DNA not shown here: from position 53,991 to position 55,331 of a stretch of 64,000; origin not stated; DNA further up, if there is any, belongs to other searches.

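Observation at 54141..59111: Three paralogous double-domain SnoaL/ester-cyclase-like genes in one locus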

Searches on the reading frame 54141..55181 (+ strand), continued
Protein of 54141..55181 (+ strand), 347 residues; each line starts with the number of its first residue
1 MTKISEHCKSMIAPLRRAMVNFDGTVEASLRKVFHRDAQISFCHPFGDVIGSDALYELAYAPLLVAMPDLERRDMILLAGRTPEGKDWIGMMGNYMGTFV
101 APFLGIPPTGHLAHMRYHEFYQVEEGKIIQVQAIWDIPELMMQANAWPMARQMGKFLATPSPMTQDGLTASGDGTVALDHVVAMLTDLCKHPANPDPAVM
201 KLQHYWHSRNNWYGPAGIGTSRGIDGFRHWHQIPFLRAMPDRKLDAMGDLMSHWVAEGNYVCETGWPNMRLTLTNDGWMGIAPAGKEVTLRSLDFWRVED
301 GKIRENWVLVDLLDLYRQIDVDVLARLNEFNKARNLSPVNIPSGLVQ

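Call 50: fold_search(model_id=the predicted structure, library=pdb)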
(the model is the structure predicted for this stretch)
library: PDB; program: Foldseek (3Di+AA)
matches with E <= 10: 1062; with E <= 0.001: 337
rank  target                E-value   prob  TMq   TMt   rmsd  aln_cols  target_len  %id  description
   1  4rzm_B                3.3e-10  1.00  0.32  0.37  17.2       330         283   16  Crystal structure of the Lsd19-lasalocid A complex (released 2015-01-21)
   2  9kw6_D                8.8e-10  1.00  0.34  0.43  15.8       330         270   14  Polyether epoxide hydrolase MonBI-MonBII complex (released 2025-12-10)
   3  9kw8_B                1.4e-09  1.00  0.30  0.37  16.7       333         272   13  Polyether epoxide hydrolase MonBI-MonBII complex with product analogue (released 2025-12-10)
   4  9kw6_A                1.5e-09  1.00  0.32  0.40  16.3       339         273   14  Polyether epoxide hydrolase MonBI-MonBII complex (released 2025-12-10)
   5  4rzm_A                2.5e-09  1.00  0.30  0.36  16.1       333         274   14  Crystal structure of the Lsd19-lasalocid A complex (released 2015-01-21)
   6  3rga                  3.4e-09  1.00  0.33  0.40  17.1       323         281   15  Crystal structure of epoxide hydrolase for polyether lasalocid A biosynthesis (released 2012-03-07)
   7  9kw8_A                4.3e-09  1.00  0.32  0.40  15.5       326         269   13  Polyether epoxide hydrolase MonBI-MonBII complex with product analogue (released 2025-12-10)
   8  6hnn_B                6.7e-09  1.00  0.33  0.79   2.8       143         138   20  Crystal structure of wild-type IdmH, a putative polyketide cyclase from Streptomyces antibioticus (released 2019-11-06)
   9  9kw6_C                6.7e-09  1.00  0.33  0.41  15.2       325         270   14  Polyether epoxide hydrolase MonBI-MonBII complex (released 2025-12-10)
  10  9kw6_B                7.5e-09  1.00  0.32  0.40  15.2       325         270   14  Polyether epoxide hydrolase MonBI-MonBII complex (released 2025-12-10)
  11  6hnn_F                9.1e-09  1.00  0.33  0.79   2.8       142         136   20  Crystal structure of wild-type IdmH, a putative polyketide cyclase from Streptomyces antibioticus (released 2019-11-06)
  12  6hnn_A                1.1e-08  1.00  0.34  0.78   2.6       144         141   19  Crystal structure of wild-type IdmH, a putative polyketide cyclase from Streptomyces antibioticus (released 2019-11-06)
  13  6hnn_D                3.1e-08  1.00  0.34  0.79   2.7       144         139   20  Crystal structure of wild-type IdmH, a putative polyketide cyclase from Streptomyces antibioticus (released 2019-11-06)
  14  9kw8_C                3.1e-08  1.00  0.32  0.40  15.4       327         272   13  Polyether epoxide hydrolase MonBI-MonBII complex with product analogue (released 2025-12-10)
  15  6hnn_E                4.5e-08  1.00  0.33  0.78   2.7       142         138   20  Crystal structure of wild-type IdmH, a putative polyketide cyclase from Streptomyces antibioticus (released 2019-11-06)
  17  3kkg                  6.9e-08  1.00  0.35  0.79   2.9       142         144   20  Crystal structure of Putative SnoaL-like polyketide cyclase (YP_509242.1) from Jannaschia Sp. CCS1 at 1.40 A resolution (released 2009-12-01)
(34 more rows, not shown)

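Call 67: find_encoding_contigs(protein=P0004, flank=10000, max_places=1)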
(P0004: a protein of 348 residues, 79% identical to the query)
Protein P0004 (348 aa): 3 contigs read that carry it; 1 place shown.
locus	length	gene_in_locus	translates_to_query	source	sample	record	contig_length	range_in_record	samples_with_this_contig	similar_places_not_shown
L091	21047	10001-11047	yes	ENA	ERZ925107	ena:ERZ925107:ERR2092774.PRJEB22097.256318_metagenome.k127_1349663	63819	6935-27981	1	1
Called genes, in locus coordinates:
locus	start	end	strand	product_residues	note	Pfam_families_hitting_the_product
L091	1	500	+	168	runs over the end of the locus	PF04290:DctQ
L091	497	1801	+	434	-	PF06808:DctM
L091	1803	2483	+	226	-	PF12697:Abhydrolase_6, PF00975:Thioesterase (weak), PF10230:LIDHydrolase (faint), PF20408:Abhydrolase_11 (faint), PF12146:Hydrolase_4, PF00561:Abhydrolase_1 (weak)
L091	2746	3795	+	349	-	PF00005:ABC_tran, PF02463:SMC_N (faint)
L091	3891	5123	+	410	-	-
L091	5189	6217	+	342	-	PF00528:BPD_transp_1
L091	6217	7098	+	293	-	PF00528:BPD_transp_1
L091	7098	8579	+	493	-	PF00732:GMC_oxred_N, PF00890:FAD_binding_2 (weak), PF01134:GIDA (faint), PF01266:DAO (weak), PF07992:Pyr_redox_2 (faint), PF05199:GMC_oxred_C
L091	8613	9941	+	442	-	PF00815:Histidinol_dh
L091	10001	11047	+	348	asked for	PF07366:SnoaL, PF12680:SnoaL_2 (weak), PF07366:SnoaL, PF12680:SnoaL_2 (weak)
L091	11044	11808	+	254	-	PF00106:adh_short, PF01370:Epimerase (weak), PF08659:KR, PF13561:adh_short_C2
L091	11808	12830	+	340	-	PF00356:LacI, PF00532:Peripla_BP_1, PF13407:Peripla_BP_4, PF13377:Peripla_BP_3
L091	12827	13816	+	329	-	PF07366:SnoaL, PF12680:SnoaL_2 (faint)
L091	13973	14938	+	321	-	PF00190:Cupin_1 (faint), PF07883:Cupin_2 (weak)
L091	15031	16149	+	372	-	PF01717:Meth_synt_2 (faint)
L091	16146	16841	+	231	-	PF12697:Abhydrolase_6, PF00561:Abhydrolase_1 (weak), PF12146:Hydrolase_4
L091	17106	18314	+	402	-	PF02771:Acyl-CoA_dh_N, PF02770:Acyl-CoA_dh_M, PF00441:Acyl-CoA_dh_1, PF08028:Acyl-CoA_dh_2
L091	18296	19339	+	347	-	PF01636:APH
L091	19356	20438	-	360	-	-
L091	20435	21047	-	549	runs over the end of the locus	PF00890:FAD_binding_2 (faint), PF01266:DAO (faint), PF13450:NAD_binding_8 (weak), PF13738:Pyr_redox_3 (faint), PF00732:GMC_oxred_N, PF05199:GMC_oxred_C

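Call 70: get_annotated_region(hit=H12, flank=12000)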
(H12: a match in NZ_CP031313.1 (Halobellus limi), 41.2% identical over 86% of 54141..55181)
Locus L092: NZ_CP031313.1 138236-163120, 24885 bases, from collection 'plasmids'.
description: Halobellus limi strain CGMCC 1.10331 plasmid unnamed2, complete sequence
organism: Halobellus limi (NCBI taxid 699433)
taxonomy: Archaea; Euryarchaeota; Halobacteria; Halobacteriales; Haloferacaceae; Halobellus; Halobellus limi
host: -; source: Cell culture,Taibei marine solar saltern near Lianyungang city; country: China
typing (MOB-suite, as given by PLSDB): non-mobilizable
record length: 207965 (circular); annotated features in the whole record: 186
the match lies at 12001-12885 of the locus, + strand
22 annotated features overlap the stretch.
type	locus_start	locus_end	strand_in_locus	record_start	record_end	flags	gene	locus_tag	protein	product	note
CDS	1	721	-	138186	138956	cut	-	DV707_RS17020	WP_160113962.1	IclR family transcriptional regulator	GO:0006355 - regulation of DNA-templated transcription [Evidence IEA]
CDS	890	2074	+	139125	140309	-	-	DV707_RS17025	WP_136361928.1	extracellular solute-binding protein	-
CDS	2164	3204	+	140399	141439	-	-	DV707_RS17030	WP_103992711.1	ABC transporter ATP-binding protein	-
CDS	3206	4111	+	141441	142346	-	-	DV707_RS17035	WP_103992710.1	ABC transporter permease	GO:0055085 - transmembrane transport [Evidence IEA]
CDS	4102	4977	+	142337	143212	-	-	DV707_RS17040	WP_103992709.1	ABC transporter permease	GO:0055085 - transmembrane transport [Evidence IEA]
CDS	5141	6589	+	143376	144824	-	aldA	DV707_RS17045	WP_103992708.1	aldehyde dehydrogenase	-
CDS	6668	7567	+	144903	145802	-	-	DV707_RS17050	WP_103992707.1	NAD(P)-dependent oxidoreductase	-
CDS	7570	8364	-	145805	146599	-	-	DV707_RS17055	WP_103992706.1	MBL fold metallo-hydrolase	-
CDS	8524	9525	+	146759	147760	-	-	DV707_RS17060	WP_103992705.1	ester cyclase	GO:0030638 - polyketide metabolic process [Evidence IEA]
CDS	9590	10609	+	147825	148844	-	-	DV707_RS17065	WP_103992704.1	ester cyclase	GO:0030638 - polyketide metabolic process [Evidence IEA]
CDS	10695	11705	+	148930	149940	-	-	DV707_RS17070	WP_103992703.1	ester cyclase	GO:0030638 - polyketide metabolic process [Evidence IEA]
CDS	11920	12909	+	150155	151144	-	-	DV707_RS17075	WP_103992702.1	ester cyclase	GO:0030638 - polyketide metabolic process [Evidence IEA]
CDS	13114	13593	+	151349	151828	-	-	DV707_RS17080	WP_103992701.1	ester cyclase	GO:0030638 - polyketide metabolic process [Evidence IEA]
CDS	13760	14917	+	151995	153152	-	-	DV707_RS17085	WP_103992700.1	cobalamin-independent methionine synthase II family protein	-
CDS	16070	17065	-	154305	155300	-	phnE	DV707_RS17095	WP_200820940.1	phosphonate ABC transporter, permease protein PhnE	GO:0015716 - organic phosphonate transport [Evidence IEA]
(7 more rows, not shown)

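Call 71: get_annotated_region(hit=H10, flank=12000)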
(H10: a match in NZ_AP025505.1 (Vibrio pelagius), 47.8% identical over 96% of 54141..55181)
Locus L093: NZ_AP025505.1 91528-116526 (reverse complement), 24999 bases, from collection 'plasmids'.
description: Vibrio pelagius strain ATCC 25916 plasmid pATCC25916, complete sequence
organism: Vibrio pelagius (NCBI taxid 28169)
taxonomy: Bacteria; Pseudomonadota; Gammaproteobacteria; Vibrionales; Vibrionaceae; Vibrio; Vibrio pelagius
host: -; source: -; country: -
typing (MOB-suite, as given by PLSDB): non-mobilizable
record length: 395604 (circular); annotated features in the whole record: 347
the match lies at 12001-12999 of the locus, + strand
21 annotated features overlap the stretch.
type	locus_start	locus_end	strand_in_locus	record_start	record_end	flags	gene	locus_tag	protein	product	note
CDS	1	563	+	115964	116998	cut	-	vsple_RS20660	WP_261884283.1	iron chelate uptake ABC transporter family permease subunit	-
CDS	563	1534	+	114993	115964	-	-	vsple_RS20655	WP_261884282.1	iron chelate uptake ABC transporter family permease subunit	-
CDS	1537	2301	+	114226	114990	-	fecE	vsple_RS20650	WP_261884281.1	Fe(3+) dicitrate ABC transporter ATP-binding protein FecE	-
CDS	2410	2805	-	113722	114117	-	-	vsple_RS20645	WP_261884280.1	DUF2391 family protein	-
CDS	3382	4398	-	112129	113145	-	-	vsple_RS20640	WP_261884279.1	nuclear transport factor 2 family protein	-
CDS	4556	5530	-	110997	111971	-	-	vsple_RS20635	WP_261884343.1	ester cyclase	GO:0030638 - polyketide metabolic process [Evidence IEA]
CDS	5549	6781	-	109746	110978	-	-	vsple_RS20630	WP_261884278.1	carbohydrate ABC transporter permease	GO:0008643 - carbohydrate transport [Evidence IEA]; GO:0055085 - transmembrane transport [Evidence IEA]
CDS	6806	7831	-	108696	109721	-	-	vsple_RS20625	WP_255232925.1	sugar ABC transporter permease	-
CDS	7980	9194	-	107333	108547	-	-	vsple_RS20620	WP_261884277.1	extracellular solute-binding protein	-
CDS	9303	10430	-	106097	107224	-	-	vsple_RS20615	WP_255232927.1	ABC transporter ATP-binding protein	-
CDS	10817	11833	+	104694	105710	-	-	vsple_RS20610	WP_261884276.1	ester cyclase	GO:0030638 - polyketide metabolic process [Evidence IEA]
CDS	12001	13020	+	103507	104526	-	-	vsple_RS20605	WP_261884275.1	ester cyclase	GO:0030638 - polyketide metabolic process [Evidence IEA]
CDS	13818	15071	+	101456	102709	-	-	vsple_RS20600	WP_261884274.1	sarcosine oxidase subunit beta family protein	GO:0046653 - tetrahydrofolate metabolic process [Evidence IEA]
CDS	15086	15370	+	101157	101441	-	-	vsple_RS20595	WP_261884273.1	sarcosine oxidase subunit delta family protein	-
CDS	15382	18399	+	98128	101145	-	-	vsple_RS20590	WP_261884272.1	sarcosine oxidase subunit alpha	-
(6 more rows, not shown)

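Call 74: get_annotated_region(hit=H16, flank=9000)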
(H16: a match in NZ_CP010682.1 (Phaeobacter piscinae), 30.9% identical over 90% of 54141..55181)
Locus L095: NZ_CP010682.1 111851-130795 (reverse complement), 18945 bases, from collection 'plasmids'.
description: Phaeobacter piscinae strain P14 plasmid pP14_a, complete sequence
organism: Phaeobacter piscinae (NCBI taxid 1580596)
taxonomy: Bacteria; Pseudomonadota; Alphaproteobacteria; Rhodobacterales; Roseobacteraceae; Phaeobacter; Phaeobacter piscinae
host: -; source: cell culture,rotifer aquaculture; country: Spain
typing (MOB-suite, as given by PLSDB): non-mobilizable; replicon rep_cluster_377
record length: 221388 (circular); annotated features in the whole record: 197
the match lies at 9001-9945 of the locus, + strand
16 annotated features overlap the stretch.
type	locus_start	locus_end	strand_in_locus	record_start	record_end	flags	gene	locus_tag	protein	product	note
CDS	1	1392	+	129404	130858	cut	-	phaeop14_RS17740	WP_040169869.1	sodium:alanine symporter family protein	GO:0006865 - amino acid transport [Evidence IEA]; GO:0006814 - sodium ion transport [Evidence IEA]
CDS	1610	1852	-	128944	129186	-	-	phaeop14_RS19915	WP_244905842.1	hypothetical protein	-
CDS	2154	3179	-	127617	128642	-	-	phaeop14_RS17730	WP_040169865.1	LacI family DNA-binding transcriptional regulator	-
CDS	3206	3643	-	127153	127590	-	-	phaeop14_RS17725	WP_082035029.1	ester cyclase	GO:0030638 - polyketide metabolic process [Evidence IEA]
CDS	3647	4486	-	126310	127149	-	-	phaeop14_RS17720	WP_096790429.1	carbohydrate ABC transporter permease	GO:0008643 - carbohydrate transport [Evidence IEA]; GO:0055085 - transmembrane transport [Evidence IEA]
CDS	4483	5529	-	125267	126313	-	-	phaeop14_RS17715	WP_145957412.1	sugar ABC transporter permease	-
CDS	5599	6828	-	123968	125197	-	-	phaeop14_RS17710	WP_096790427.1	extracellular solute-binding protein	-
CDS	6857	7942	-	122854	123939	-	-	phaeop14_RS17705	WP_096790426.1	ester cyclase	GO:0030638 - polyketide metabolic process [Evidence IEA]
CDS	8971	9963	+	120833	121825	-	-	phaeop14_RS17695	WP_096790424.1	nuclear transport factor 2 family protein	-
CDS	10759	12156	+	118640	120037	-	-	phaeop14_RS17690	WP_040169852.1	selenium-binding protein SBP56-related protein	-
CDS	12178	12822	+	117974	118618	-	-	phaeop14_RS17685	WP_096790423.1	hypothetical protein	-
CDS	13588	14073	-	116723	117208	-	-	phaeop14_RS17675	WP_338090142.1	DUF995 domain-containing protein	-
CDS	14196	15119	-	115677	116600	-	-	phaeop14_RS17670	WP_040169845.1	calcium-binding protein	-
CDS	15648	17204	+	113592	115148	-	-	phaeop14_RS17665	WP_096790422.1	ABC transporter substrate-binding protein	-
CDS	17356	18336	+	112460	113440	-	-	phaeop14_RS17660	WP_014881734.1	ABC transporter permease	GO:0055085 - transmembrane transport [Evidence IEA]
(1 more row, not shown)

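Call 75: get_annotated_region(hit=H13, flank=9000)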
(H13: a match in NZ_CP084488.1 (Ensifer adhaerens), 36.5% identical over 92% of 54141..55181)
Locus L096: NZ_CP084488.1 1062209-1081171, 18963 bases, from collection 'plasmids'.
description: Ensifer adhaerens strain E-60 plasmid p-2, complete sequence
organism: Ensifer adhaerens (NCBI taxid 106592)
taxonomy: Bacteria; Pseudomonadota; Alphaproteobacteria; Hyphomicrobiales; Rhizobiaceae; Ensifer; Ensifer adhaerens
host: -; source: cellculture,soil; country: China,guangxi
typing (MOB-suite, as given by PLSDB): conjugative; relaxase MOBQ; mating-pair formation MPF_T
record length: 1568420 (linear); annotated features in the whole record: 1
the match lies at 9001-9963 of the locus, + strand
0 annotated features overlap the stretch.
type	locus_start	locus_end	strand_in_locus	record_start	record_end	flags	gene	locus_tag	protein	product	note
